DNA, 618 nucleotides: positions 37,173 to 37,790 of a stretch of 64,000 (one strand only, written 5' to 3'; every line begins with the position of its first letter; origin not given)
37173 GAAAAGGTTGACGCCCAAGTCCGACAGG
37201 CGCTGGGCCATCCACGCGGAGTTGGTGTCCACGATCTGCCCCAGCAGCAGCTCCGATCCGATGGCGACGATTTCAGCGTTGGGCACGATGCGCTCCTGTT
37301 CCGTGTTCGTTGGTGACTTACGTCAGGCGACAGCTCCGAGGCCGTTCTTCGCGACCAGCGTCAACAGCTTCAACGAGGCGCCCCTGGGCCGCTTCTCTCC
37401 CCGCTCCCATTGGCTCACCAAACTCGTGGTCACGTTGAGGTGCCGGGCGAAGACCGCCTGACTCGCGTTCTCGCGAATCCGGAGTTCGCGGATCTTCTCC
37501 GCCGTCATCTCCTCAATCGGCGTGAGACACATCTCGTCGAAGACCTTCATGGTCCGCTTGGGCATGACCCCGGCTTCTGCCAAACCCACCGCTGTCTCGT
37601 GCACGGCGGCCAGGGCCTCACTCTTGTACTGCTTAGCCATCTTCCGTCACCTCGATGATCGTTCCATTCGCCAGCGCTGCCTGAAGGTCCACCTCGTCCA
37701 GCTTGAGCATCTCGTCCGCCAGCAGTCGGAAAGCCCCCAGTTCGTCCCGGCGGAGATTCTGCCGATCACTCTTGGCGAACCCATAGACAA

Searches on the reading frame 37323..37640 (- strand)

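Call 47: search_protein_families(library=pfam, proteins=[window:37323-37640:-], max_evalue=0.001)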
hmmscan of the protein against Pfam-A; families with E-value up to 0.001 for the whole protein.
window:37323-37640:- (105 aa): 2 families
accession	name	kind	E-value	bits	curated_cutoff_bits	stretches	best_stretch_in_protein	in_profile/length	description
PF13560.12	HTH_31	-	2e-07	31.6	27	1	48-87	4-44/64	Helix-turn-helix domain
PF01381.28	HTH_3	-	4.8e-07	30.1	23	1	50-93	1-44/55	Helix-turn-helix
